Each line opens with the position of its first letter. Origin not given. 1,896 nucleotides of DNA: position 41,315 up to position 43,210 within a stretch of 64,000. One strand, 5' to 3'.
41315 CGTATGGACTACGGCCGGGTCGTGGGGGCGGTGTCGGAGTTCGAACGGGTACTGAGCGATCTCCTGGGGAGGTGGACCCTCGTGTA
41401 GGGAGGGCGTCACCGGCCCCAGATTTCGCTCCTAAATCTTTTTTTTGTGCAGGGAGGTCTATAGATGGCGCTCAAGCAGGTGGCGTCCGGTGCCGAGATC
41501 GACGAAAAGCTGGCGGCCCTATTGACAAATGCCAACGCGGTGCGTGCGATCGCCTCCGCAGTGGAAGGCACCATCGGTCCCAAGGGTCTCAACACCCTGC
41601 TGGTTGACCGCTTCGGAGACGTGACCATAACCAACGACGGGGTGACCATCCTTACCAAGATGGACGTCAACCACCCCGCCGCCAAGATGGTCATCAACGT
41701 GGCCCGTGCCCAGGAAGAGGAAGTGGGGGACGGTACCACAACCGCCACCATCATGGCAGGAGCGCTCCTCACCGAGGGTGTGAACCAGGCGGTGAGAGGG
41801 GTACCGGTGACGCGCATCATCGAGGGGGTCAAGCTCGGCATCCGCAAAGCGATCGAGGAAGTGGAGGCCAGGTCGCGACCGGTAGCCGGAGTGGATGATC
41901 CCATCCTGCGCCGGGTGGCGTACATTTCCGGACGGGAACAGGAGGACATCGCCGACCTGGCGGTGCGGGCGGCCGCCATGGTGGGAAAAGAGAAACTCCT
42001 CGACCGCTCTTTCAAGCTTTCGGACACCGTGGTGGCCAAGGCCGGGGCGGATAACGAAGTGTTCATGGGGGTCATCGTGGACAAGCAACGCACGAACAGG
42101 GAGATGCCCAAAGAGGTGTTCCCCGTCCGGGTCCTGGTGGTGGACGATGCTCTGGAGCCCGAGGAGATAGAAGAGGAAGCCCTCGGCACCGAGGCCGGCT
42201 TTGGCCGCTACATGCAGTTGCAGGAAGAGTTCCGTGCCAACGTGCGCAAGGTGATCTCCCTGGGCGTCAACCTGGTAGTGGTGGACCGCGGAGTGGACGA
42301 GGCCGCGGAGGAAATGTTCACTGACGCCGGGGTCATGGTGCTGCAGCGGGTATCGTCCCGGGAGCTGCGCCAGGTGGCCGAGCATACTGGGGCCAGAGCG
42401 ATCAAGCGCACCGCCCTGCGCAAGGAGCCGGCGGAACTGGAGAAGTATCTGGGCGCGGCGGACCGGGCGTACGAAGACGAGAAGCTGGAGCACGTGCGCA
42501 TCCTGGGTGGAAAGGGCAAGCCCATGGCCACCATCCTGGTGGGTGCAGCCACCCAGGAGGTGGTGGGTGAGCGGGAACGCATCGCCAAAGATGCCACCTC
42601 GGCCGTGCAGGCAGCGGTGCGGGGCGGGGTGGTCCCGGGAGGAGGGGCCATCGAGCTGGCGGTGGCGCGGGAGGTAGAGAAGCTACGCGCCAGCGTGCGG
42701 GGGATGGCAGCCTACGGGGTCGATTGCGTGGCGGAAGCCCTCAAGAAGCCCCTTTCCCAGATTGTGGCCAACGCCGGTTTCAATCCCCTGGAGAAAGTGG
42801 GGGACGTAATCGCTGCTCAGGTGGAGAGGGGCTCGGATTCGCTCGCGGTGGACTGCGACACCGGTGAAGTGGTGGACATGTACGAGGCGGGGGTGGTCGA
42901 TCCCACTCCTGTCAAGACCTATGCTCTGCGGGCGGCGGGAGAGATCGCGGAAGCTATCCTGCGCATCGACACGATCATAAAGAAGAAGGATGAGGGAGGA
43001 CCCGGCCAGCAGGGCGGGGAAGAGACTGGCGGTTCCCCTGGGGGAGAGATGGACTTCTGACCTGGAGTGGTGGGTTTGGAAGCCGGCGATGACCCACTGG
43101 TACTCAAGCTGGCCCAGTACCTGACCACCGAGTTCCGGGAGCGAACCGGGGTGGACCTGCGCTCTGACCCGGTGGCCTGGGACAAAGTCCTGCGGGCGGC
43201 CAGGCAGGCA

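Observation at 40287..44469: HrcA/CIRCE heat-shock operon in which an archaeal-type (group II) chaperonin replaces grpE-dnaK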

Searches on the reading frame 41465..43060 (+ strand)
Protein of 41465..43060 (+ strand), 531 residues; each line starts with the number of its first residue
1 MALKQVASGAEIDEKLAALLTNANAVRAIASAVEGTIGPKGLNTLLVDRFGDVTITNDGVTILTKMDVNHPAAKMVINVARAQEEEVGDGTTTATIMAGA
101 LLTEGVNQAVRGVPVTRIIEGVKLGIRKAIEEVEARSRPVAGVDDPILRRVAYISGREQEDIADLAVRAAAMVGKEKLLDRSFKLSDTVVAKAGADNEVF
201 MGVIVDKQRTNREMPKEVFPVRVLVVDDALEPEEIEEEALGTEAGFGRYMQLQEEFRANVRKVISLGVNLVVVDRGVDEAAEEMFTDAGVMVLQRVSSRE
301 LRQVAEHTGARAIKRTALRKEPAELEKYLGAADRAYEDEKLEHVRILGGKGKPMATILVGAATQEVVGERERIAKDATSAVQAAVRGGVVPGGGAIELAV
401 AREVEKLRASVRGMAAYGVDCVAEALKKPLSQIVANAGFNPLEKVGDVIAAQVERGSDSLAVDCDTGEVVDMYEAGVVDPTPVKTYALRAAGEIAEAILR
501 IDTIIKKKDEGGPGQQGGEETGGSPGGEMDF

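Call 3: search_protein_families(library=pfam, proteins=[window:41465-43060:+], max_evalue=0.01)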
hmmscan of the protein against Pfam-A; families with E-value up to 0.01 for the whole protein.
window:41465-43060:+ (531 aa): 1 family
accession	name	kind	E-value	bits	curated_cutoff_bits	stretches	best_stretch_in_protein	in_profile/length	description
PF00118.29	Cpn60_TCP1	-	4.1e-114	382.4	34.3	1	29-508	1-489/490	TCP-1/cpn60 chaperonin family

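Call 4: search_protein_families(library=ncbifam, proteins=[window:41465-43060:+], max_evalue=0.01)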
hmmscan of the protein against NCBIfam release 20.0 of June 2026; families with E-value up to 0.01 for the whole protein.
window:41465-43060:+ (531 aa): 19 families
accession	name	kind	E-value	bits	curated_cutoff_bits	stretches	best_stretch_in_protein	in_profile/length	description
NF041083.2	thermosome_beta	equivalog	5e-92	309.5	400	1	17-506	17-518/520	thermosome subunit beta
TIGR02339.1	thermosome_arch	subfamily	2.2e-91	307.2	671.1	1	17-506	16-519/521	thermosome subunit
NF041082.2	thermosome_alpha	equivalog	5e-91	306.1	450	1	17-506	17-517/519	thermosome subunit alpha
TIGR02343.1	chap_CCT_epsi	equivalog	1.9e-65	221.5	710.5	1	16-507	26-531/532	T-complex protein 1 subunit epsilon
TIGR02340.1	chap_CCT_alpha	equivalog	1.3e-64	218.9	800.2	1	21-510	16-532/536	T-complex protein 1 subunit alpha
TIGR02344.1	chap_CCT_gamma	equivalog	4.9e-62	210.1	553.45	1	18-506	17-521/526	T-complex protein 1 subunit gamma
NF009487.0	PRK12849.1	subfamily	3.1e-58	197.3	352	2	317-514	340-529/543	chaperonin GroEL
TIGR02345.1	chap_CCT_eta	equivalog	2.4e-55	187.8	669.2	1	11-508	12-521/523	T-complex protein 1 subunit eta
TIGR02346.1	chap_CCT_theta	equivalog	6.7e-53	179.9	455.9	1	17-516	18-528/531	T-complex protein 1 subunit theta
TIGR02342.1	chap_CCT_delta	equivalog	1.1e-51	175.9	695.35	1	21-506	13-515/517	T-complex protein 1 subunit delta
NF000592.1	PRK00013.1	subfamily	8.6e-51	173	397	2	322-507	344-522/524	chaperonin GroEL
TIGR02348.1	GroEL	equivalog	9.4e-51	172.9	582.1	2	319-510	341-525/526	chaperonin GroEL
NF009488.0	PRK12850.1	subfamily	1.2e-48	165.9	475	2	329-519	353-535/544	chaperonin GroEL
TIGR02347.1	chap_CCT_zeta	equivalog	4.5e-47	160.8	587.15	1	2-506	1-524/531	T-complex protein 1 subunit zeta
NF009489.0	PRK12851.1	subfamily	1.3e-45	155.8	464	2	24-178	18-174/541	chaperonin GroEL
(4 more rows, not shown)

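Call 6: find_encoding_contigs(protein=window:41465-43060:+, flank=10000, max_places=6)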
Protein window:41465-43060:+ (531 aa): 2 contigs read that carry it; 1 place shown.
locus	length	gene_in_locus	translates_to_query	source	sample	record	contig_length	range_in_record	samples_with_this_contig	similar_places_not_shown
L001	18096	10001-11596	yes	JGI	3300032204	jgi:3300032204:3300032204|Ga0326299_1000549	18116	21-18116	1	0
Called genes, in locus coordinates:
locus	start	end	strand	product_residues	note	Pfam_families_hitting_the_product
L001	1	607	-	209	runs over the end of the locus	?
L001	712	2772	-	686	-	PF02811:PHP, PF07733:DNA_pol3_alpha, PF17657:DNA_pol3_finger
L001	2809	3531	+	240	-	PF00571:CBS, PF01842:ACT, PF22190:TTHA0829-like_ACT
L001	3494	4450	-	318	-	PF00056:Ldh_1_N, PF02866:Ldh_1_C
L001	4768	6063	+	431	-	PF04015:DUF362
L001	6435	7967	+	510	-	PF01837:HcyBio, PF00037:Fer4 (faint), PF12837:Fer4_6 (faint), PF12838:Fer4_7 (weak), PF14697:Fer4_21 (weak)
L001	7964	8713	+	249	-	PF27030:AbpE_bact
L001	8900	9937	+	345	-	PF01628:HrcA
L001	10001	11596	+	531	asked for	PF00118:Cpn60_TCP1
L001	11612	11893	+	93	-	PF00012:HSP70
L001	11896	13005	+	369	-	PF00226:DnaJ, PF01556:DnaJ_C, PF00684:DnaJ_CXXCXGXG, PF27439:DnaJ_C_2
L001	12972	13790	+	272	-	PF04452:Methyltrans_RNA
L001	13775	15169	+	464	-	PF00919:UPF0004, PF04055:Radical_SAM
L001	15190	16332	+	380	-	PF01820:Dala_Dala_lig_N, PF02786:CPSase_L_D2 (weak), PF02222:ATP-grasp, PF07478:Dala_Dala_lig_C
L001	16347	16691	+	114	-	PF11969:DcpS_C, PF01230:HIT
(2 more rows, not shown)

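Call 12: find_homologous_proteins(query=window:41465-43060:+, max_evalue=1e-20)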
Query window:41465-43060:+ (531 aa): 6757 proteins with E <= 1e-20 among 8000 candidates; the best 120 are listed.
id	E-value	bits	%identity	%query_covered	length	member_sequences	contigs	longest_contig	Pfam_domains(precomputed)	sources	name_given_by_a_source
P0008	0.0e+0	1053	95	100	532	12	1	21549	PF00118.30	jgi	-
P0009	7.8e-284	960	85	100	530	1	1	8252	PF00118.30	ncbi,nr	ncbi:MAG TPA: chaperonin [Firmicutes bacterium]|nr:chaperonin [Bacillota bacterium]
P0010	1.6e-254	863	77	100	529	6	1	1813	PF00118.30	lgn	-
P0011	3.1e-253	859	76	100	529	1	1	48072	PF00118.30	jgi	jgi:chaperonin GroEL (HSP60 family)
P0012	6.8e-252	854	76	100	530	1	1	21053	PF00118.30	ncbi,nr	ncbi:MAG: TCP-1/cpn60 chaperonin family protein [Acetobacteraceae bacterium]|nr:TCP-1/cpn60 chaperon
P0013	6.2e-251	851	77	96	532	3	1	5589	PF00118.30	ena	-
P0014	7.0e-250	848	75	100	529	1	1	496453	PF00118.30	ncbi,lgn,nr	ncbi:MAG: chaperonin [Firmicutes bacterium]|nr:chaperonin [Bacillota bacterium]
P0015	8.5e-250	848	75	100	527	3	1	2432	PF00118.30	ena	-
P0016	9.2e-250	847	76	100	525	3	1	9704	PF00118.30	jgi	jgi:chaperonin GroEL (HSP60 family)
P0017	2.9e-249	846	77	97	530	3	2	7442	PF00118.30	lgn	-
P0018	1.8e-248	843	74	98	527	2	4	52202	PF00118.30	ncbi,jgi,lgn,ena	-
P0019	3.1e-248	842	74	99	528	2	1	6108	PF00118.30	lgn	-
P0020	9.8e-248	841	76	96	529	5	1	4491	PF00118.30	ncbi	-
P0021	3.7e-247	839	76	100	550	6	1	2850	PF00118.30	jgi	jgi:chaperonin GroEL (HSP60 family)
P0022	4.6e-247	839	77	96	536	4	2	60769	PF00118.30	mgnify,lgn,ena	mgnify:CR=1 FL=1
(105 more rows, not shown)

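Call 16: find_related_loci(query=A1, collection=genome_contigs, flank=8000)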
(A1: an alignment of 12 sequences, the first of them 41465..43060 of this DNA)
Query A1 (531 aa) in genome_contigs; peptide patterns used: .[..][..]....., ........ (x = any residue, [..] = any of these).
600 stretches matched a pattern (row limit reached: there are more); 479 encode a relative of the query (tblastn E <= 1e-3); the best 80 are kept; 80 distinct loci.
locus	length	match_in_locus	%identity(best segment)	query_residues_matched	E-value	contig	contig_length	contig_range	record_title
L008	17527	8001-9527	96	1-509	0e+0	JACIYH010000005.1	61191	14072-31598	MAG: Bacillota bacterium isolate MAG-73 Firmicutes_C3_bin32_Scaffold_5, whole genome shotgun sequence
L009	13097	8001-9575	74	1-531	0e+0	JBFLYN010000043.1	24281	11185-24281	MAG: Bacillota bacterium isolate MAG086 MAG086_43, whole genome shotgun sequence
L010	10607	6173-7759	74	1-531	0e+0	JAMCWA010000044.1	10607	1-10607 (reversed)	MAG: Bacillota bacterium isolate FK_Sedi_B_Bin.70 NODE_25932_length_10607_cov_2.02834, whole genome shotgun sequence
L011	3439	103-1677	74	1-531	0e+0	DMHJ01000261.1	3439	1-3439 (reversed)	MAG TPA_asm: Clostridiales bacterium UBA8153 contig_1782, whole genome shotgun sequence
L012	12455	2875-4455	75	1-531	0e+0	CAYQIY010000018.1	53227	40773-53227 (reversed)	MAG TPA_asm: uncultured Pseudomonadota bacterium isolate SRP241326_co3_322 genome assembly, contig: NODE_1018_length_532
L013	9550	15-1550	77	1-512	0e+0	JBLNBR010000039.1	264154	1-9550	MAG: Ignavibacteriales bacterium isolate MAG146 PRJNA950955_bin8_renamed_38, whole genome shotgun sequence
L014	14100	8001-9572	72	1-524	0e+0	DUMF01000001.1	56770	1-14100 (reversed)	MAG TPA_asm: Bacillota bacterium isolate AS04akNAM_41 4075_AS04, whole genome shotgun sequence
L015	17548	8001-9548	72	1-517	0e+0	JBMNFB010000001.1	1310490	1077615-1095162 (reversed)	MAG: Bacillota bacterium isolate SBF912LR0HQ0123 contig_14898, whole genome shotgun sequence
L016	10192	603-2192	76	1-531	0e+0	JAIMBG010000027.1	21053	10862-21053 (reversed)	MAG: Acetobacteraceae bacterium isolate HOT.MB2.46 NODE_2435_length_21053_cov_6.515685, whole genome shotgun sequence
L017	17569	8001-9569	72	3-531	0e+0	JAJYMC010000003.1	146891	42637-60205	MAG: Bacillota bacterium isolate DBS2-4.bin104 NODE_116_length_146891_cov_2.40909, whole genome shotgun sequence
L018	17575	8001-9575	70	1-525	0e+0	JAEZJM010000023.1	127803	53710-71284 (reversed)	MAG: Bacillota bacterium isolate OH_CDB_237 k127_1734847, whole genome shotgun sequence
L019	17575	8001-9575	68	1-525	0e+0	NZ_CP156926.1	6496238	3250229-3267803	Sporomusa aerivorans strain DSM 13326 chromosome, complete genome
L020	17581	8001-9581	71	3-531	0e+0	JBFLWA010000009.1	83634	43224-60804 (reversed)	MAG: Bacillota bacterium isolate MAG020 MAG020_9, whole genome shotgun sequence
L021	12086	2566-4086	70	4-510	0e+0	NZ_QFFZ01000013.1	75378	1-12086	Pelotomaculum propionicicum strain MGP Pmgp_13, whole genome shotgun sequence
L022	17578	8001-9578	68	1-531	0e+0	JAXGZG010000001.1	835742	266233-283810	MAG: Bacillota bacterium isolate AnMBR.bin531 bin531_1, whole genome shotgun sequence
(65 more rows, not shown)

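Call 55: search_solved_structures(query=window:41465-43060:+, max_evalue=1e-30, show_alignments=1)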
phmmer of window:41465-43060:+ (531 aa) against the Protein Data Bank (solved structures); distinct sequences matched with E-value up to 1e-30: 148 (the best 60 are shown).
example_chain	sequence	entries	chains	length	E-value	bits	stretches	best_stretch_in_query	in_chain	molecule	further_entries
9rwq_N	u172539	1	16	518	1.6e-213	713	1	1-521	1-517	Ancestral Group II Chaperonin (ACII)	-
5x9u_A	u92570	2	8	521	2.1e-145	488.4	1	9-523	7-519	Thermosome, alpha subunit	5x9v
9rwp_A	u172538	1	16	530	7e-92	311.9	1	20-512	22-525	Ancestral Group II Chaperonin (ACII)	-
1a6d_A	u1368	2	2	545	2e-72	247.7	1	10-529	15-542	THERMOSOME (ALPHA SUBUNIT)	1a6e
3j1e_A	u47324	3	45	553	1.4e-71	245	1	18-516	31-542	Chaperonin beta subunit | Chaperonin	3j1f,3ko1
6xhi_A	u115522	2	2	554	4.8e-68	233.3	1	17-519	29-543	Thermosome subunit beta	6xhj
4xcg_B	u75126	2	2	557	4.9e-68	233.3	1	17-519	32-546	Thermosome subunit beta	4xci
4xcd_A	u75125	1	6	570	5.3e-68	233.2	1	17-519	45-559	Thermosome subunit beta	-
1q3r_A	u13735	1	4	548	3.5e-67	230.5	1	22-529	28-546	Thermosome alpha subunit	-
1q3s_A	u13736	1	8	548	7.6e-67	229.3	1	22-529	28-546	Thermosome alpha subunit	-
5w79_A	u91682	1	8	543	1.8e-66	228.1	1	22-526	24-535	Chaperonin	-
1q2v_A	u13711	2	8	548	3.5e-66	227.1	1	22-529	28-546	Thermosome alpha subunit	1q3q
3rus_A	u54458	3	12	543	2.3e-65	224.5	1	22-526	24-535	Chaperonin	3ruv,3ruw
3kfb_A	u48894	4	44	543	2.7e-65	224.2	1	22-526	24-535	Chaperonin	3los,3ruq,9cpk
5w74_A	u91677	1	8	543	3.2e-64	220.7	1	22-526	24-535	Chaperonin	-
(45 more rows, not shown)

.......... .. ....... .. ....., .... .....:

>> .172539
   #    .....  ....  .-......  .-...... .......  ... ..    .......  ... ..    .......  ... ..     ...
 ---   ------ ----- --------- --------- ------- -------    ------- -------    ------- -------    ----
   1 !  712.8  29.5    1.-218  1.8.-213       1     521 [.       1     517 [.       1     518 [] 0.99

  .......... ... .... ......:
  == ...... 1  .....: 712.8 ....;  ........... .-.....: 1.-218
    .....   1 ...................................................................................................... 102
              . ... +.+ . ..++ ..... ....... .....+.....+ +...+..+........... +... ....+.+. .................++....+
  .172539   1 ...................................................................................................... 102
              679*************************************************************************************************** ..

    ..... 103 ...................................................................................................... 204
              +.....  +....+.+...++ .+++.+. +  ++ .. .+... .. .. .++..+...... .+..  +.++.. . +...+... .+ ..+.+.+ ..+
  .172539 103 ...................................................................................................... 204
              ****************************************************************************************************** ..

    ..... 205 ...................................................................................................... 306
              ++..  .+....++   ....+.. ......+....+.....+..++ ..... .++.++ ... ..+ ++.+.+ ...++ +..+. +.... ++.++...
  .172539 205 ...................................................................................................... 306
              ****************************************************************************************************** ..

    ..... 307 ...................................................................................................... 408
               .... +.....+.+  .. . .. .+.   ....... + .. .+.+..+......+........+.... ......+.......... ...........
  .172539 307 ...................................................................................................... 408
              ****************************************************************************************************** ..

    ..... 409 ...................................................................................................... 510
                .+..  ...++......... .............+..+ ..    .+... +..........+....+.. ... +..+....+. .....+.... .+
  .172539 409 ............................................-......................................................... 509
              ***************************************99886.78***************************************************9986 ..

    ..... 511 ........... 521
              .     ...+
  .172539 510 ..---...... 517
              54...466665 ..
